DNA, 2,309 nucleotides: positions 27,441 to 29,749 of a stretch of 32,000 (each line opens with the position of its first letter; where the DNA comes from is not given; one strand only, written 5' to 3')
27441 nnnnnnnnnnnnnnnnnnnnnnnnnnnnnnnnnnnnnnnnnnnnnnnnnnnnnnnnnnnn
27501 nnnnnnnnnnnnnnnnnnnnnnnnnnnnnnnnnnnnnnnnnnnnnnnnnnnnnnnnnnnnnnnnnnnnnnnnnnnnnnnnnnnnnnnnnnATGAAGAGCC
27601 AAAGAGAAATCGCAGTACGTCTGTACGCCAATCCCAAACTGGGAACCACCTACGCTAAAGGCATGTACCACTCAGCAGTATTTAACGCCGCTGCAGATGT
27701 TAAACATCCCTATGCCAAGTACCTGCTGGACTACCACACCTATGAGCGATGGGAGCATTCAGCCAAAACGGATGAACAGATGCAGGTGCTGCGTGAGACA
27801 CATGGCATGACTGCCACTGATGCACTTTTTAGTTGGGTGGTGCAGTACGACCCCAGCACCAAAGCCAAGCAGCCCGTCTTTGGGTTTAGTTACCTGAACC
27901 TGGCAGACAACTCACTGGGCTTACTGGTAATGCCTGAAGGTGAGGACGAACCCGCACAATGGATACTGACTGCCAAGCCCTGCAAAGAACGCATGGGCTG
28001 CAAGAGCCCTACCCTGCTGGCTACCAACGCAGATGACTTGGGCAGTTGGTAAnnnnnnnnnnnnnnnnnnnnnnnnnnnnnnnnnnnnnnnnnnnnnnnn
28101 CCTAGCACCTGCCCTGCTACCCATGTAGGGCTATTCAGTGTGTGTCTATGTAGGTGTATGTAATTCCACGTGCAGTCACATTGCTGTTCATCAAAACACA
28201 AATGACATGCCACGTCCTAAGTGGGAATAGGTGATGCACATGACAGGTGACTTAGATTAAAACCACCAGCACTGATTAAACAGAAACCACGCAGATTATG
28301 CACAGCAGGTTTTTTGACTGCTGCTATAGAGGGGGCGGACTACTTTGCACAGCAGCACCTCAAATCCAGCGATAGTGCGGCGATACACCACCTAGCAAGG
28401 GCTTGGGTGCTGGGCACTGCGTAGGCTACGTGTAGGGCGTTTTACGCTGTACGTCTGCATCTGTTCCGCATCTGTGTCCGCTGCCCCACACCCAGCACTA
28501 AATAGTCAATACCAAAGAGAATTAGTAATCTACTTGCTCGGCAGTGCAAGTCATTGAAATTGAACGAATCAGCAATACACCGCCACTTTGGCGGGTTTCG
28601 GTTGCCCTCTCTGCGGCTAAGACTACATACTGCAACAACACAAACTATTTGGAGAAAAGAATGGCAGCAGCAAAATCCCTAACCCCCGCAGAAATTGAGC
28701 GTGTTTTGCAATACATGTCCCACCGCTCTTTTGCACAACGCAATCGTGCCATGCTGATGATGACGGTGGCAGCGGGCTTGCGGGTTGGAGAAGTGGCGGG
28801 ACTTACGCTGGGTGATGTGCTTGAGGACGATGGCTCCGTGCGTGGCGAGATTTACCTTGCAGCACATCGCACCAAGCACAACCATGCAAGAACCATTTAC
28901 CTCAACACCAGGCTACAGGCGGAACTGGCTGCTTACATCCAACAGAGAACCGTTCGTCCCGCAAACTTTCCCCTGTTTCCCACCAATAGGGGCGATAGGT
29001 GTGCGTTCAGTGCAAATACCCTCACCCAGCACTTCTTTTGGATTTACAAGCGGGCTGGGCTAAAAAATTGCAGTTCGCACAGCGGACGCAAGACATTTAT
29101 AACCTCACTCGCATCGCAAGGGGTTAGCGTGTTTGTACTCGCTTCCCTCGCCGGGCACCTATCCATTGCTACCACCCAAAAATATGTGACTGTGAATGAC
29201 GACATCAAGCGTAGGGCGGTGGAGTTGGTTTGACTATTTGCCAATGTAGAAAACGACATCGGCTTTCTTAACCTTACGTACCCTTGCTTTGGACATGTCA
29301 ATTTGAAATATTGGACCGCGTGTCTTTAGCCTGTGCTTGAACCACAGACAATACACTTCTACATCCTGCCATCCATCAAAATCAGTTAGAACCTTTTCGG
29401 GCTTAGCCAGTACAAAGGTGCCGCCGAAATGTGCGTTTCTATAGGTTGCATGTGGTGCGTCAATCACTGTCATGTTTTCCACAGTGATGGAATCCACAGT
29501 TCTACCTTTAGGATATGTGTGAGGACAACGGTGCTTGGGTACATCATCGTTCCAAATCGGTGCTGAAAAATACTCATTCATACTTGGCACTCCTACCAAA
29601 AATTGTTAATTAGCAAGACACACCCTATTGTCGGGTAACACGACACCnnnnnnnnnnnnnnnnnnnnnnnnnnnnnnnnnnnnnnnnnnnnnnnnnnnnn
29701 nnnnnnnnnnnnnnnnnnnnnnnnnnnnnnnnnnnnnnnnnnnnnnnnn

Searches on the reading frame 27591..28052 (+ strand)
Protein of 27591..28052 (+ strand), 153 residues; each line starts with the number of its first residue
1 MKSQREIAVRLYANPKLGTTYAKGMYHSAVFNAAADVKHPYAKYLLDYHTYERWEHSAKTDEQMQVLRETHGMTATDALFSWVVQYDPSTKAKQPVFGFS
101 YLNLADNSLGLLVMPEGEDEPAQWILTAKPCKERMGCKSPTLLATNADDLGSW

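Call 8: search_protein_families(library=pfam, proteins=[window:27591-28052:+], max_evalue=0.1)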
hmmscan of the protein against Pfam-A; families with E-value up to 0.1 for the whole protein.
window:27591-28052:+ (153 aa): 0 families

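Call 11: find_encoding_contigs(protein=window:27591-28052:+, flank=10000, max_places=10)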
Protein window:27591-28052:+ (153 aa): no gene with exactly this product is on record in the collection.

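Call 21: find_homologous_proteins(query=window:27591-28052:+)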
Query window:27591-28052:+ (153 aa): 42 proteins with E <= 0.001 among 47 candidates.
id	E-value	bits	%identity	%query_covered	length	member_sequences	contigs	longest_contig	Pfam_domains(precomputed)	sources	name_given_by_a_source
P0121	6.8e-99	346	99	100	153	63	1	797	-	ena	-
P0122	7.8e-85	300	86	100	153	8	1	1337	-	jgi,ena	jgi:hypothetical protein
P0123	1.2e-78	280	78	100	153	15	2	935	-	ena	-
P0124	1.9e-55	205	62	97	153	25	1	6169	-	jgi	jgi:hypothetical protein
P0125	9.9e-54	199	61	97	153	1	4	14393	-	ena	-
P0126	2.4e-52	195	58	97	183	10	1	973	-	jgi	jgi:hypothetical protein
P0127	2.9e-52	194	60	97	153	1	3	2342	-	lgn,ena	-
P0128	1.1e-51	193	57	99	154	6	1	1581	-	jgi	-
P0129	1.7e-51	192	96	59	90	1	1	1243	-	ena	-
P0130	5.7e-51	190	62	96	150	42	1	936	-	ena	-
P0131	6.1e-51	190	59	97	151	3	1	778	-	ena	-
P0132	2.1e-49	185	60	97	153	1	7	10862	-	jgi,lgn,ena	-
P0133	3.3e-49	185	60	97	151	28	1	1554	-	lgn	-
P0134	4.5e-46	174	58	95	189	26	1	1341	-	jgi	jgi:hypothetical protein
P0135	8.7e-46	173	57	97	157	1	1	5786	-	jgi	jgi:hypothetical protein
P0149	7.7e-39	151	50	100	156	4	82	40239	-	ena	-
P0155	2.7e-37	146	48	98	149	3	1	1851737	-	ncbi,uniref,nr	ncbi:hypothetical protein [Polynucleobacter acidiphobus]|uniref:hypothetical protein n=1 Tax=Polynuc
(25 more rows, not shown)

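Call 23: find_related_loci(query=A2, collection=metagenome_contigs, flank=4000)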
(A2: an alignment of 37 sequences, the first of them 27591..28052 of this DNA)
Query A2 (153 aa) in metagenome_contigs; peptide patterns used: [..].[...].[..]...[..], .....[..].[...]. (x = any residue, [..] = any of these).
179 stretches matched a pattern; 91 encode a relative of the query (tblastn E <= 1e-3); the best 80 are kept; 80 distinct loci.
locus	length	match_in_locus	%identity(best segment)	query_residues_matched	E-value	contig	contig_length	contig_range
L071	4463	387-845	96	1-153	1e-101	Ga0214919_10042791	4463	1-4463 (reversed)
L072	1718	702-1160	86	1-153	5e-95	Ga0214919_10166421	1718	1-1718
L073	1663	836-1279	66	5-153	1e-67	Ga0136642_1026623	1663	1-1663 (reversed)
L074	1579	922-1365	61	5-153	2e-61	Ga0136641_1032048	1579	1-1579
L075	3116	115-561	58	5-153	2e-57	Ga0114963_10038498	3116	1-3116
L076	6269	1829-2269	59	5-153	1e-55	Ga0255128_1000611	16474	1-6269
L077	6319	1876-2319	59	5-153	8e-55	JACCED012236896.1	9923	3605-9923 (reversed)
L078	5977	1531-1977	60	5-153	6e-55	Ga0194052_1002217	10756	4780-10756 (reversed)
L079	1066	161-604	56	1-148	2e-53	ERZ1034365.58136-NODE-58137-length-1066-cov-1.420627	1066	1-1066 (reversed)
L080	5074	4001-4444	57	1-148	2e-50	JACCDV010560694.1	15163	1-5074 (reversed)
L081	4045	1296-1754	48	1-153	4e-50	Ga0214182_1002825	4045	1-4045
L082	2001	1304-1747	53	1-148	2e-49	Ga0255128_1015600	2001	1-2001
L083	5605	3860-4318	47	1-153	1e-48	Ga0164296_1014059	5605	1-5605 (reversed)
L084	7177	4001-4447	54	4-153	2e-48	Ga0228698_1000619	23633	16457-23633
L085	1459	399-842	53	5-153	5e-48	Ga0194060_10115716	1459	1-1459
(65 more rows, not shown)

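Call 31: predict_structure(alignment_id=A2)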
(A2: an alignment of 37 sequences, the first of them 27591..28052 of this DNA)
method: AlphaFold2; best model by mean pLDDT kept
length: 153 residues; sequences in the alignment: 37
mean_pLDDT: 87.3   pTM: 0.82
mean pLDDT of the five models: 87.3, 83.5, 83.5, 82.8, 82.8
residues with pLDDT >= 90: 85; 70-90: 58; 50-70: 8; < 50: 2
segments of 3 or more residues with pLDDT < 50: none
pLDDT, mean of each block of 10 residues (from residue 1): 79 84 75 93 95 90 88 78 95 93 94 85 94 83 89 73
secondary structure, 60 per line:
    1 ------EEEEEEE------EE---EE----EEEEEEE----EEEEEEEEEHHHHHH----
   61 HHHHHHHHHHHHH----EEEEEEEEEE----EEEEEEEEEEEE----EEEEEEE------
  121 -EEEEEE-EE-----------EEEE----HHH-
elements in order: E7-13 E31-37 E42-50 H51-56 H61-73 E78-87 E92-103 E108-114 E122-127 E142-145

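Call 33: search_protein_representatives(alignment_id=A2)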
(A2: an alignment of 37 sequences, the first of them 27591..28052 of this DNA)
Query: 37 sequences, 152 profile positions. Proteins with E-value up to 0.001 (for the whole library): 109; up to 1e-10: 71; up to 1e-30: 26. The best 109 are listed.
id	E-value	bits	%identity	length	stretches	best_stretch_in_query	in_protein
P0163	1.2e-54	200.6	-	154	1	2-152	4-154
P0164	3.0e-53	196.1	-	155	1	1-152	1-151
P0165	1.7e-52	193.7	-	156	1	3-152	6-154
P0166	1.8e-49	183.9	-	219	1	3-152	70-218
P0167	8.0e-47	175.3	-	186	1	3-152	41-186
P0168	1.5e-44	167.9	-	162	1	1-152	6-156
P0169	1.3e-43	164.8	-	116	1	38-152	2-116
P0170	3.1e-43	163.6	-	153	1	2-152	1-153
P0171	3.0e-42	160.4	-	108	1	42-152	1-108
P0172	9.4e-42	158.8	-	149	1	5-148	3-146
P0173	1.4e-41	158.2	-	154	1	1-150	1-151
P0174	7.7e-41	155.8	-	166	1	3-149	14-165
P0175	1.2e-40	155.2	-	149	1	6-150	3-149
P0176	1.2e-39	151.9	-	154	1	2-93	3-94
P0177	2.2e-39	151.1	-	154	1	3-152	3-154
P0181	5.5e-37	143.3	-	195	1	3-150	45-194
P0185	9.2e-34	132.9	-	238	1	7-149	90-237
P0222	1.1e-14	71.0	-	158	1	5-148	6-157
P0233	3.9e-11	59.4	-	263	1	64-150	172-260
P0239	9.3e-09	51.7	-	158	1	7-150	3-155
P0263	1.1e-04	38.5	-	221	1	3-147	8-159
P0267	7.3e-04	35.8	-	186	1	7-150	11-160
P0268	7.5e-04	35.8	-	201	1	6-150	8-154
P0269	8.1e-04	35.7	-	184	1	7-150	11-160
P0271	8.3e-04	35.6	-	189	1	6-151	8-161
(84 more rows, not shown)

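Call 34: fold_search(model_id=the predicted structure, library=pdb)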
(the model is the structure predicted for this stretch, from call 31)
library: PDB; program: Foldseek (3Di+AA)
matches with E <= 10: 420; with E <= 0.001: 0
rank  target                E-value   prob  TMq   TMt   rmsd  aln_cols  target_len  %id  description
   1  4icx_C                2.2e-01  0.20  0.25  0.28  13.8       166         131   11  N-terminal C2 domain of human CEP120 (released 2014-06-18)
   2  5m3l_N                3.5e-01  0.16  0.24  0.19  16.3       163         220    7  Single-particle cryo-EM using alignment by classification (ABC): the structure of Lumbricus terrestris hemoglobin (released 2017-09-13)
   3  9cpc_4D               4.1e-01  0.16  0.27  0.10  37.1       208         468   10  Atomic model of porcine brain ventricles cilia doublet microtubule (48-nm periodicity) (released 2024-10-23)
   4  4icx_A                4.4e-01  0.16  0.25  0.27  11.0       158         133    9  N-terminal C2 domain of human CEP120 (released 2014-06-18)
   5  1qnw_B                4.4e-01  0.12  0.20  0.14  13.2       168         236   11  lectin II from Ulex europaeus (released 1999-11-23)
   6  5zbt                  4.6e-01  0.21  0.23  0.18  14.3       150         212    9  Structure of legume lectin-like domain from Entamoeba histolytica (released 2019-02-20)
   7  7rro_T                5.4e-01  0.13  0.26  0.10  38.5       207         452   11  Structure of the 48-nm repeat doublet microtubule from bovine tracheal cilia (released 2021-10-27)
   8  1qnw_A                5.4e-01  0.11  0.21  0.15  13.6       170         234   11  lectin II from Ulex europaeus (released 1999-11-23)
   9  7nx1                  5.4e-01  0.09  0.18  0.12  15.5       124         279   11  TG domain of LTK (released 2021-10-27)
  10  2sba_A                5.7e-01  0.12  0.21  0.15  13.5       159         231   10  SOYBEAN AGGLUTININ COMPLEXED WITH 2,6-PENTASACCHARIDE (released 1998-12-09)
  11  8otz_Y                6.0e-01  0.10  0.24  0.10  37.0       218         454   10  48-nm repeat of the native axonemal doublet microtubule from bovine sperm (released 2023-11-22)
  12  5vx6_A                6.0e-01  0.06  0.17  0.14  21.5       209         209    7  Structure of Bacillus subtilis Inhibitor of motility (MotI/DgrA) (released 2017-11-22)
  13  5m3l_O                6.3e-01  0.14  0.25  0.20  14.4       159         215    7  Single-particle cryo-EM using alignment by classification (ABC): the structure of Lumbricus terrestris hemoglobin (released 2017-09-13)
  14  9vvn                  6.3e-01  0.10  0.16  0.15  12.8       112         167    9  Crystal structure of computationally designed protein VTP-4 (released 2025-08-13)
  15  6ubo_A                6.7e-01  0.15  0.26  0.25  11.9       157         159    9  Fluorogen Activating Protein Dib1 (released 2020-09-16)
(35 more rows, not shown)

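Call 42: search_protein_families(library=ncbifam, proteins=[window:27591-28052:+], max_evalue=0.1)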
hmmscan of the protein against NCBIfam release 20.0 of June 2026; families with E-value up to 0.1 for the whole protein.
window:27591-28052:+ (153 aa): 0 families

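Call 43: search_protein_families(library=phrogs, proteins=[window:27591-28052:+], max_evalue=0.01)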
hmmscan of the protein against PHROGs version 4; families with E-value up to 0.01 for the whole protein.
window:27591-28052:+ (153 aa): 0 families

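Call 52: find_encoding_contigs(protein=P0155, flank=10000, max_places=3)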
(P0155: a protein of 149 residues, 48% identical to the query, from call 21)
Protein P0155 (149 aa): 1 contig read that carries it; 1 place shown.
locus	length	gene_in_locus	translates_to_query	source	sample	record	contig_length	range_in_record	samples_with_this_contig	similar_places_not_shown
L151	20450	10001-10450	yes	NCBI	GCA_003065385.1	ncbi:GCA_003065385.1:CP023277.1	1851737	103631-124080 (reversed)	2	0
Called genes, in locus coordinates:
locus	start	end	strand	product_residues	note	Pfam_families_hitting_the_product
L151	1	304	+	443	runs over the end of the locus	PF05201:GlutR_N, PF01488:Shikimate_DH, PF00745:GlutR_dimer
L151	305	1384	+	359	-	PF03462:PCRF, PF00472:RF-1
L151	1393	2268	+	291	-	PF17827:PrmC_N, PF02384:N6_Mtase (weak), PF01170:UPF0020 (faint), PF05175:MTS, PF06325:PrmA (faint), PF13649:Methyltransf_25 (weak), PF13847:Methyltransf_31, PF08242:Methyltransf_12 (faint)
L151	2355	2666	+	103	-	PF00462:Glutaredoxin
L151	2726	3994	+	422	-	PF02646:RmuC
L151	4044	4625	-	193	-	PF09361:Phasin_2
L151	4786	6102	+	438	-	PF00083:Sugar_tr, PF07690:MFS_1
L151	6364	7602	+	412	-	PF13356:Arm-DNA-bind_3, PF00589:Phage_integrase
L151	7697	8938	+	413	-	PF13609:Porin_4, PF00267:Porin_1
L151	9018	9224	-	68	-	-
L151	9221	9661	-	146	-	PF20346:DUF6641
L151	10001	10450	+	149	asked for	-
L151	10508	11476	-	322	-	-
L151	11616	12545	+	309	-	-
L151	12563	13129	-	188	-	PF00589:Phage_integrase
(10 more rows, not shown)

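Call 53: find_encoding_contigs(protein=P0149, flank=10000, max_places=3)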
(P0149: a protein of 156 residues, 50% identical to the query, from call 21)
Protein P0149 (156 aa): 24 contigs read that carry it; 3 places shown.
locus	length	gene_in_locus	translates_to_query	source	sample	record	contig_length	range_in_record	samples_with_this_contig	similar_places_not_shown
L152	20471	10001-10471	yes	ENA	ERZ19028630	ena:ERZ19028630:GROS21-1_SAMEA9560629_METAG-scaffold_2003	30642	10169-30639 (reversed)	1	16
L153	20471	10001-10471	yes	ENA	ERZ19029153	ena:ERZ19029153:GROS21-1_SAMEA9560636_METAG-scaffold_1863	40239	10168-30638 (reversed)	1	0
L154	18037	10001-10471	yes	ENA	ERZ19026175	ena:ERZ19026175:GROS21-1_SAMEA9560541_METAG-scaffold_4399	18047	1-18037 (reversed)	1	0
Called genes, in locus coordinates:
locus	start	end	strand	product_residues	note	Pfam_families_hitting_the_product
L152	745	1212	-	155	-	PF00903:Glyoxalase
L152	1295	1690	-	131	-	PF22636:FlK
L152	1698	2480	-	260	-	PF00440:TetR_N, PF17939:TetR_C_30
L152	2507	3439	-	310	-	PF05853:BKACE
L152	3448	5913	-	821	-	PF01315:Ald_Xan_dh_C, PF02738:MoCoBD_1, PF20256:MoCoBD_2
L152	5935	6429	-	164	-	PF00111:Fer2, PF13085:Fer2_3 (weak), PF01799:Fer2_2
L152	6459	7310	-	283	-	PF00941:FAD_binding_5, PF03450:CO_deh_flav_C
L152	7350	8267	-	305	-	PF08450:SGL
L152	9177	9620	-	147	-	PF20346:DUF6641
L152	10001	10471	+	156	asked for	-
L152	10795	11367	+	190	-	PF00589:Phage_integrase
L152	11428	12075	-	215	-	PF12775:AAA_7 (weak), PF13173:AAA_14 (weak), PF00004:AAA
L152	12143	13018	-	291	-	-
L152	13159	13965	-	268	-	-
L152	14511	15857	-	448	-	-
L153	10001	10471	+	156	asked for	-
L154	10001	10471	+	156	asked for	-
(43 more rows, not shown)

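Call 59: find_related_loci(query=A2, collection=viral_contigs, flank=10000)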
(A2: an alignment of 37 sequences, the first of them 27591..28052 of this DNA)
Query A2 (153 aa) in viral_contigs; peptide patterns used: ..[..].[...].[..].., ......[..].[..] (x = any residue, [..] = any of these).
27 stretches matched a pattern, but none encodes a relative of the query by tblastn (E <= 1e-3).

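Call 64: search_solved_structures(query=A2, max_evalue=1)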
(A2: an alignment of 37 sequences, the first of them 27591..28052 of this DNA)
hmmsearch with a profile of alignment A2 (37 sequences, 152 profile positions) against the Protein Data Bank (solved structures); distinct sequences matched with E-value up to 1: 2.
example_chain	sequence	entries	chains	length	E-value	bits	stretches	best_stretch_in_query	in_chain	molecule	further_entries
7pre_A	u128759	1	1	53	0.74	13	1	32-70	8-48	HLJ1_G0022400.mRNA.1.CDS.1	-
7prd_A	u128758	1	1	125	0.88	12.8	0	27-75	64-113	Protein NRD1,HLJ1_G0022400.mRNA.1.CDS.1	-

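Call 65: fold_search(model_id=the predicted structure, library=viral)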
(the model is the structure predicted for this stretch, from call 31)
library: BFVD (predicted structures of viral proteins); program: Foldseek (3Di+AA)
matches with E <= 10: 429; with E <= 0.001: 0
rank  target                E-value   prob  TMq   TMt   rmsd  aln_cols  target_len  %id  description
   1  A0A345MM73            2.8e-02  0.69  0.28  0.26  16.6       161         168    9  (no name in the UniProt tables at hand)
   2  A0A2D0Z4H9            7.8e-02  0.85  0.38  0.37   6.7       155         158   12  Single stranded DNA-binding protein [Vibrio phage JSF9]
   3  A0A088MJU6            8.6e-02  0.16  0.17  0.13  13.8       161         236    7  Uncharacterized protein [Rose leaf rosette-associated virus]
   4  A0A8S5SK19            1.1e-01  0.11  0.17  0.11  20.5       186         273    7  Major tail protein [Siphoviridae sp. ctRGj11]
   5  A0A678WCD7            1.5e-01  0.11  0.18  0.19  14.1       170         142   12  Head-tail adaptor protein [Pseudo-nitzschia multiseries DNA virus]
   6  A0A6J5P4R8            1.8e-01  0.90  0.45  0.33   6.7       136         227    9  Uncharacterized protein [uncultured Caudovirales phage]
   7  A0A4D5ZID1            2.1e-01  0.13  0.16  0.20  16.4       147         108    9  Uncharacterized protein [Burkholderia phage BcepSaruman]
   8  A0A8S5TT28            2.2e-01  0.14  0.23  0.09  22.1       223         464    6  Uncharacterized protein [Podoviridae sp. ct1ev3]
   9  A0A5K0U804            2.9e-01  0.23  0.27  0.14  13.4       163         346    7  Lipocalin/cytosolic fatty-acid binding domain-containing protein [Yasminevirus sp. GU-2018]
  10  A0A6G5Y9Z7            3.3e-01  0.12  0.19  0.07  14.9       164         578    6  (no name in the UniProt tables at hand)
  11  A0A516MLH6            3.6e-01  0.13  0.17  0.20  14.4       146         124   11  (no name in the UniProt tables at hand)
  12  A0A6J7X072            4.3e-01  0.21  0.31  0.26   8.3       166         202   13  Uncharacterized protein [uncultured Caudovirales phage]
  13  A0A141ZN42            4.5e-01  0.11  0.20  0.18  12.2       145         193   11  (no name in the UniProt tables at hand)
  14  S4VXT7                4.5e-01  0.10  0.19  0.12  18.8       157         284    6  F-box domain containing protein [Pandoravirus salinus]
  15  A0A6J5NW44            4.7e-01  0.08  0.17  0.17  19.3       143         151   12  Uncharacterized protein [uncultured Caudovirales phage]
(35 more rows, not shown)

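Call 67: search_protein_families(library=phrogs, alignment_id=A2, max_evalue=10)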
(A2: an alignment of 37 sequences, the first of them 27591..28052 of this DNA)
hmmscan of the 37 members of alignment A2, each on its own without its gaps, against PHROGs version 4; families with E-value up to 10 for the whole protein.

A. member 1, window:27591-28052:+ (153 aa): 0 families

B. families by the number of members that match (of 37 scanned): 20 families
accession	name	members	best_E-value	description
phrog_28933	-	8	0.0022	-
phrog_14023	-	5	0.0069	-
phrog_16480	-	5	0.063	-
phrog_37806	-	2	0.0088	-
phrog_11175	-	2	0.21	-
phrog_28038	-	1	0.017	-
phrog_25252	-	1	0.06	-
phrog_14771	-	1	0.07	-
phrog_14842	-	1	0.085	-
phrog_31649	-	1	0.11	-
phrog_26136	-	1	0.12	-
phrog_24991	-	1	0.12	-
phrog_15139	-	1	0.13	-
phrog_7893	-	1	0.18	-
phrog_10774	-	1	0.19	-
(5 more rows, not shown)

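Call 68: search_protein_families(library=pfam, alignment_id=A2, max_evalue=10)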
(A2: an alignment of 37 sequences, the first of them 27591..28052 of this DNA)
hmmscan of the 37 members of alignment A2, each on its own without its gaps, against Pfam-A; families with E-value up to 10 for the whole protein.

A. member 1, window:27591-28052:+ (153 aa): 0 families

B. families by the number of members that match (of 37 scanned): 9 families
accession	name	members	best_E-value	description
PF01567.22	Hanta_Gn-H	3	0.016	Hantavirus glycoprotein Gn, head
PF14131.11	DUF4298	2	0.054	Domain of unknown function (DUF4298)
PF21058.3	Stereocilin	2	0.11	Stereocilin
PF14839.11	DOR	2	0.24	DOR family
PF10986.14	ZrgA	1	0.039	ZrgA family zinc uptake protein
PF10126.14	Nit_Regul_Hom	1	0.042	Uncharacterized protein, homolog of nitrogen regulatory protein PII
PF25722.1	CMV_UL34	1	0.064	Cytomegalovirus transcriptional regulator UL34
PF13689.11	DUF4154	1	0.12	YfiR/HmsC-like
PF15001.12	AP-5_subunit_s1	1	0.17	AP-5 complex subunit sigma-1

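Call 74: search_dna_similar(query=window:27591-28049:+, collection=phages, mode=protein, max_evalue=1)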
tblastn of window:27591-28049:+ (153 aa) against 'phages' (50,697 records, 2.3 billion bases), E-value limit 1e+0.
No match.

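Call 75: search_dna_similar(query=window:27591-28049:+, collection=plasmids, mode=protein, max_evalue=0.01)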
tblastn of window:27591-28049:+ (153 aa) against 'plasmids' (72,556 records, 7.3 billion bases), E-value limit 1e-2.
No match.

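Call 76: search_protein_families(library=pfam, proteins=[P0166, P0185, P0233, P0263, P0267, P0268, P0269, P0271, P0181, P0222], max_evalue=0.01)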
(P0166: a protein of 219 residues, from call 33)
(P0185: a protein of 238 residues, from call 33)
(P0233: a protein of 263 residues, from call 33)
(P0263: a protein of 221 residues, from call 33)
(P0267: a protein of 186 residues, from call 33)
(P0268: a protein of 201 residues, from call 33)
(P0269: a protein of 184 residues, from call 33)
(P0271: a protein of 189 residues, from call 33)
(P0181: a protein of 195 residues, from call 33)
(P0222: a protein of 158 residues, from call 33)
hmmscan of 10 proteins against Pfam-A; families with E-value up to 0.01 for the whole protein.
P0166 (219 aa): 0 families

P0185 (238 aa): 0 families

P0233 (263 aa): 0 families

P0263 (221 aa): 0 families

P0267 (186 aa): 0 families

P0268 (201 aa): 0 families

P0269 (184 aa): 0 families

P0271 (189 aa): 0 families

P0181 (195 aa): 0 families

P0222 (158 aa): 0 families

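Call 78: find_encoding_contigs(protein=P0239, flank=3000, max_places=3)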
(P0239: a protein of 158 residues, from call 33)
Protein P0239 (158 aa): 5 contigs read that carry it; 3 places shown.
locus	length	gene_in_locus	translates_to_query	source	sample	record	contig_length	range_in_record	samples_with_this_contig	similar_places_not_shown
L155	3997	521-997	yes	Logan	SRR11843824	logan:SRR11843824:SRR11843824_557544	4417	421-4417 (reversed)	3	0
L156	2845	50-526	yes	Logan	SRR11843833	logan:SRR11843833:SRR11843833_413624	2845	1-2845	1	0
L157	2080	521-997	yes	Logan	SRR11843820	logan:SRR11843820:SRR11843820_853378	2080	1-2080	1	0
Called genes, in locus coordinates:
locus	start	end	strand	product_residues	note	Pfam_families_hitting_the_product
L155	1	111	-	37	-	?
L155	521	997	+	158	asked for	-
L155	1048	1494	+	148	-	-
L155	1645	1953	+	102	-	PF20331:DUF6626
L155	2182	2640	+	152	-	-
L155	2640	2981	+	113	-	PF12599:DUF3768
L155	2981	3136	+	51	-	-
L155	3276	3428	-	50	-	-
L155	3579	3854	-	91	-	-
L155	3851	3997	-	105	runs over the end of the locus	-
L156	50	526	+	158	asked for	-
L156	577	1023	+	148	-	-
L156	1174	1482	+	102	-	PF20331:DUF6626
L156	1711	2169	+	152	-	-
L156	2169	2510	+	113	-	PF12599:DUF3768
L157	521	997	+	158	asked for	-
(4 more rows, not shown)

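Call 79: find_encoding_contigs(protein=P0267, flank=3000, max_places=3)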
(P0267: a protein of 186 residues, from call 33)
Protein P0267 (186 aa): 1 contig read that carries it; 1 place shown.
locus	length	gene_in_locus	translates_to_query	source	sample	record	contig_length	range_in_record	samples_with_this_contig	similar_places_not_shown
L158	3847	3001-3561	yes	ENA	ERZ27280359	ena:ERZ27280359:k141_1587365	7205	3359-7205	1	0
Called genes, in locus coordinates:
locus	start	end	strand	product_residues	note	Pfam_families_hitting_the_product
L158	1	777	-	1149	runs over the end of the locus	-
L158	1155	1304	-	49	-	-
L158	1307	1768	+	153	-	PF27403:Y4mA_N, PF27402:Y4mA_C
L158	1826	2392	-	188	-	PF00589:Phage_integrase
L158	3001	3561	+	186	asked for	-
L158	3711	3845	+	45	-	?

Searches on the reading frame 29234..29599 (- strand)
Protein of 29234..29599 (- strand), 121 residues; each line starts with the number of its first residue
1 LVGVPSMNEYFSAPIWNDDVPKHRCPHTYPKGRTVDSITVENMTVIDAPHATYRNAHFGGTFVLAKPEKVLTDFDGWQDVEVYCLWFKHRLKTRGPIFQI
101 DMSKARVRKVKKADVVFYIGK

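Call 8: search_protein_families(library=pfam, proteins=[window:29234-29599:-], max_evalue=0.1)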
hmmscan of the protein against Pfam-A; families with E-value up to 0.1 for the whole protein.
window:29234-29599:- (121 aa): 1 family
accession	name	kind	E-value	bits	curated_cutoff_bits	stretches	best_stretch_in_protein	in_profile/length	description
PF18423.6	zf_CopZ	-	0.085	13.3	28.4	0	23-45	2-24/62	Zinc binding domain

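Call 42: search_protein_families(library=ncbifam, proteins=[window:29234-29599:-], max_evalue=0.1)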
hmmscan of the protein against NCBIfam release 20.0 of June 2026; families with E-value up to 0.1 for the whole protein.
window:29234-29599:- (121 aa): 0 families

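Call 43: search_protein_families(library=phrogs, proteins=[window:29234-29599:-], max_evalue=0.01)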
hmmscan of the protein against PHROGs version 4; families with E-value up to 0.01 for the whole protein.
window:29234-29599:- (121 aa): 0 families
